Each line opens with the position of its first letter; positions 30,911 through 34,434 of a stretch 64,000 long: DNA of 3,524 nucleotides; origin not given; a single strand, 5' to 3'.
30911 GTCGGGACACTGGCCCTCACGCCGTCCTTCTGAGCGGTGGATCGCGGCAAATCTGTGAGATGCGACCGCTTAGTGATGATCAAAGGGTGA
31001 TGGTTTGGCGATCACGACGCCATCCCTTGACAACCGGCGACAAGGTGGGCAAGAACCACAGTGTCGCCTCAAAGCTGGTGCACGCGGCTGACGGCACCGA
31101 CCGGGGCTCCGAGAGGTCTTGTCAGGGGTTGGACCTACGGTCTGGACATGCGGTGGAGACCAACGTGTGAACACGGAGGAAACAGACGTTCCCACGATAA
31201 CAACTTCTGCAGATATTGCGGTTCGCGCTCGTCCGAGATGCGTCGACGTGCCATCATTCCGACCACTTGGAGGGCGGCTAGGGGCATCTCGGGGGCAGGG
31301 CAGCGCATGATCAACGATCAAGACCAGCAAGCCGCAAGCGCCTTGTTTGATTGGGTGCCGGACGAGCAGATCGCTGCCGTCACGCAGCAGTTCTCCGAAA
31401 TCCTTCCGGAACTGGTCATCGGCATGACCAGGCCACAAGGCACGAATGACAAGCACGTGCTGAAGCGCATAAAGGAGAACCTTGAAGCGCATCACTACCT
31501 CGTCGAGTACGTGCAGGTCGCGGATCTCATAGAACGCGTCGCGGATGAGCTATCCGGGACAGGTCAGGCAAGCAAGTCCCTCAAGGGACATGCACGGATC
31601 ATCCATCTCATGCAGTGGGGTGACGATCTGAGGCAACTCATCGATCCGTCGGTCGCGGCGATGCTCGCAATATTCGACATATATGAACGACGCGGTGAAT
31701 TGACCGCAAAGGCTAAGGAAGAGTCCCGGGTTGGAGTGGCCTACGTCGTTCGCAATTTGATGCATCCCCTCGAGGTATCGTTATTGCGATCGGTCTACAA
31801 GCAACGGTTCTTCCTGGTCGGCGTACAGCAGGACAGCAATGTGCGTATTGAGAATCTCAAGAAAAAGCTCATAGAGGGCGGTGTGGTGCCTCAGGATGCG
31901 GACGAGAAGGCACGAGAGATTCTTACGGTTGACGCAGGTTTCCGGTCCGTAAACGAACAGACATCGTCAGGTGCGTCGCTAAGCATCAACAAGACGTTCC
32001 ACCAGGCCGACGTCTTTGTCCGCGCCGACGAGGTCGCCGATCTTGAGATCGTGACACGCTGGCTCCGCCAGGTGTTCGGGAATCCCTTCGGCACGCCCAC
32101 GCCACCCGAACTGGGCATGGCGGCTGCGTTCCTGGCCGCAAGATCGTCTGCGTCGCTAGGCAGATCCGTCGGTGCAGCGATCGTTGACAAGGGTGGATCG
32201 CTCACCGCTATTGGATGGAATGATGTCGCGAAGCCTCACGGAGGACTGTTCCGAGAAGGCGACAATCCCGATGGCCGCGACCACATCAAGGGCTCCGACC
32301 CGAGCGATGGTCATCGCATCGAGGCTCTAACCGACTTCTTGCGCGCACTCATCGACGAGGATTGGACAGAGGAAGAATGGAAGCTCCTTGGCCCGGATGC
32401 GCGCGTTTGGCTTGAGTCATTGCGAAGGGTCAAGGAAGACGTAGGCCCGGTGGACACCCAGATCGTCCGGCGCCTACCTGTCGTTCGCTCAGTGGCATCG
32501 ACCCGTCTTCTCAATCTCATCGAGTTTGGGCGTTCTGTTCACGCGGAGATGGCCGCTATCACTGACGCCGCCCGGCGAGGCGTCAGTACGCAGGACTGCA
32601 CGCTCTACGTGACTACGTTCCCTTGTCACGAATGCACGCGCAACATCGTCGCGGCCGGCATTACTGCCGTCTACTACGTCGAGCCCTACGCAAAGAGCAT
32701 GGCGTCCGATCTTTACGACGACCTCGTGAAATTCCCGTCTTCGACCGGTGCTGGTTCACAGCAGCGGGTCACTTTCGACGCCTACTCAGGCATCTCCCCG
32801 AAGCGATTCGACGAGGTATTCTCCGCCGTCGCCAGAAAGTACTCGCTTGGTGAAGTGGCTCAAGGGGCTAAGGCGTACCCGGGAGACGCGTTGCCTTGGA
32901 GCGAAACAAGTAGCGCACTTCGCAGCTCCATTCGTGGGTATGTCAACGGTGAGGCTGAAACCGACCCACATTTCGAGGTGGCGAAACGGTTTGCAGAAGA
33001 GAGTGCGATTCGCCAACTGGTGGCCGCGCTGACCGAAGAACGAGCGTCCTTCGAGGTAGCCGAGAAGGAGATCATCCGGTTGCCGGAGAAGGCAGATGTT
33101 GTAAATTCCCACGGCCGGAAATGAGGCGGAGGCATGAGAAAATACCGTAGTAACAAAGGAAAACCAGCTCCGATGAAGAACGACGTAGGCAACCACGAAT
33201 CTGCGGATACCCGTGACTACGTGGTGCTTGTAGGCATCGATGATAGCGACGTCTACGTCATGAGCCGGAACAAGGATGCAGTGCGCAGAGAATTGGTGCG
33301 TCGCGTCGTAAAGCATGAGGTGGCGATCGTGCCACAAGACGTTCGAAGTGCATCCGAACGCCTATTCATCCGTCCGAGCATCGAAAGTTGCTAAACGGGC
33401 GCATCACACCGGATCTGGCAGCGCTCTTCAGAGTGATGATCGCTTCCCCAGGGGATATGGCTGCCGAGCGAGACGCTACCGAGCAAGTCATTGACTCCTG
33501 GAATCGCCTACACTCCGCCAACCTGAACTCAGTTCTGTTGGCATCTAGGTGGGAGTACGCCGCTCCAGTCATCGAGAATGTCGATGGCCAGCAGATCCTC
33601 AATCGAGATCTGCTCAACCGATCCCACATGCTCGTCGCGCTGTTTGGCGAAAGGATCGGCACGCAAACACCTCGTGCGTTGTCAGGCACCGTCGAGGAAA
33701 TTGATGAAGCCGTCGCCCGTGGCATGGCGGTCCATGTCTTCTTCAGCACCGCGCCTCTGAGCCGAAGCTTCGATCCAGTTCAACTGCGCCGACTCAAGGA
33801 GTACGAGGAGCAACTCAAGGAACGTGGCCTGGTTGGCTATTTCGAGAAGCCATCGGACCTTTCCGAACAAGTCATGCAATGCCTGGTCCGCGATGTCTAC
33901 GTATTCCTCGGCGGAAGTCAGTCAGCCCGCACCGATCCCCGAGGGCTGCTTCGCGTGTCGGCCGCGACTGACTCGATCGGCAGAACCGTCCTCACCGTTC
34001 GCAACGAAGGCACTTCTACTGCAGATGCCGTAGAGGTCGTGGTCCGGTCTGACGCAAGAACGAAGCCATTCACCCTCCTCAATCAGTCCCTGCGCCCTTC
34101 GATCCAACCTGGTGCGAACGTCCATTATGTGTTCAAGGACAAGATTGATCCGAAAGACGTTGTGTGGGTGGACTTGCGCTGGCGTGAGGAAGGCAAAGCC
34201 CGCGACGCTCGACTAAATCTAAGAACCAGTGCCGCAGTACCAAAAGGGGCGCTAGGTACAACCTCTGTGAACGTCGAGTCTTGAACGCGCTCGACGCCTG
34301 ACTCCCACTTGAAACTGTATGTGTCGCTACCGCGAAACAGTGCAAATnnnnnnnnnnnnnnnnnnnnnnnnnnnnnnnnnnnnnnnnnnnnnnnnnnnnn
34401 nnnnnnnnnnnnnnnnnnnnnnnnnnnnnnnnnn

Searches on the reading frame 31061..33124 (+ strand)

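Call 4: search_protein_families(library=pfam, proteins=[window:31061-33124:+], max_evalue=0.1)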
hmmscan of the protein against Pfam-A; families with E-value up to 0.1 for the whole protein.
window:31061-33124:+ (687 aa): 5 families
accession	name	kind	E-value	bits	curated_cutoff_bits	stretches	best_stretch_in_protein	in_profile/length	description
PF00383.29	dCMP_cyt_deam_1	-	7.7e-17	61.5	25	1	352-540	7-101/102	Cytidine and deoxycytidylate deaminase zinc-binding region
PF14437.12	MafB19-deam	-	2.8e-10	40.7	27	1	493-546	51-106/142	MafB19-like deaminase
PF14439.12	Bd3614-deam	-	0.0032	17.9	38.5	1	493-550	35-99/113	Bd3614-like deaminase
PF18750.7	SNAD4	-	0.011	16.2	27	1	492-531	31-73/130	Secreted Novel AID/APOBEC-like Deaminase 4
PF18772.7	APOBEC2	-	0.069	13.6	26.8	0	492-531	49-91/175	APOBEC2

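Call 5: search_protein_families(library=padloc, proteins=[window:31061-33124:+], max_evalue=0.1)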
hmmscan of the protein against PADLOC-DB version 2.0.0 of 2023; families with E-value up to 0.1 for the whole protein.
window:31061-33124:+ (687 aa): 1 family
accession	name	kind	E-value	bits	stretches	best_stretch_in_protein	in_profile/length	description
PDLC02373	dCTPase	-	1.9e-122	408.3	1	87-623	124-548/630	-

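Call 6: search_protein_families(library=ncbifam, proteins=[window:31061-33124:+], max_evalue=0.1)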
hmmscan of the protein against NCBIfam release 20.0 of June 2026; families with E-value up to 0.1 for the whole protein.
window:31061-33124:+ (687 aa): 4 families
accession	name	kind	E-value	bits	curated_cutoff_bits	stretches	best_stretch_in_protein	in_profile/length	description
NF041025.1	antiphage_deaminase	equivalog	1.4e-102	343.8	400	1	117-590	1-433/437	anti-phage dCTP deaminase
TIGR02571.1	ComEB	equivalog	1.1e-16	61.1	219.45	1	491-545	66-120/151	ComE operon protein 2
NF008113.2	PRK10860.1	equivalog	0.022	14.6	150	1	492-559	54-123/165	tRNA adenosine(34) deaminase TadA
TIGR00326.1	eubact_ribD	equivalog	0.042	13.1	156.35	1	493-538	43-91/343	bifunctional diaminohydroxyphosphoribosylaminopyrimidine deaminase/5-amino-6-(5-phosphoribosylamino)uracil reductase RibD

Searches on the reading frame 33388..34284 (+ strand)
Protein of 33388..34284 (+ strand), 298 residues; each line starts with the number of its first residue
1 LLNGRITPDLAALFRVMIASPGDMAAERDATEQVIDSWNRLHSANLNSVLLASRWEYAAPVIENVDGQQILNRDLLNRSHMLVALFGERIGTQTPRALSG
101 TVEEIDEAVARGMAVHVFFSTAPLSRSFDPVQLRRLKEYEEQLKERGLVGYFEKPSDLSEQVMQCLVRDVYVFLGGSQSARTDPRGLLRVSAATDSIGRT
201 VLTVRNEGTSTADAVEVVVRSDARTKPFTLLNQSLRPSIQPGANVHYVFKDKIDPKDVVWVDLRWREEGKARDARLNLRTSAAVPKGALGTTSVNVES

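Call 4: search_protein_families(library=pfam, proteins=[window:33388-34284:+], max_evalue=0.1)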
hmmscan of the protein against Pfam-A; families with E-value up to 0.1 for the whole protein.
window:33388-34284:+ (298 aa): 2 families
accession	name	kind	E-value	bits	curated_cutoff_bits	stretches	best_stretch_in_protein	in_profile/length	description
PF13271.11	DUF4062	-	0.00067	20.2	24.7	1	15-108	1-82/82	Domain of unknown function (DUF4062)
PF07705.17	CARDB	-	0.036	14.7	22.7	1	201-254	24-72/101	CARDB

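Call 5: search_protein_families(library=padloc, proteins=[window:33388-34284:+], max_evalue=0.1)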
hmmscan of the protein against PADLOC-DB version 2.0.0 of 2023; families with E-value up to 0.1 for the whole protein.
window:33388-34284:+ (298 aa): 1 family
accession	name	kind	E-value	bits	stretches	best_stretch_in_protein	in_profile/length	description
PDLC05050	PDC-S60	-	1.4e-17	61.3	1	12-164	3-161/906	-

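Call 6: search_protein_families(library=ncbifam, proteins=[window:33388-34284:+], max_evalue=0.1)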
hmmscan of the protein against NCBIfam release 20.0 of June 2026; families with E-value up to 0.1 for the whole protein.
window:33388-34284:+ (298 aa): 1 family
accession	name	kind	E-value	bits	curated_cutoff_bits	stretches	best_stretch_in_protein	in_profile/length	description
TIGR03741.1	PRTRC_E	subfamily_domain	0.071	13.1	37.95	0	92-113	43-64/106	PRTRC system protein E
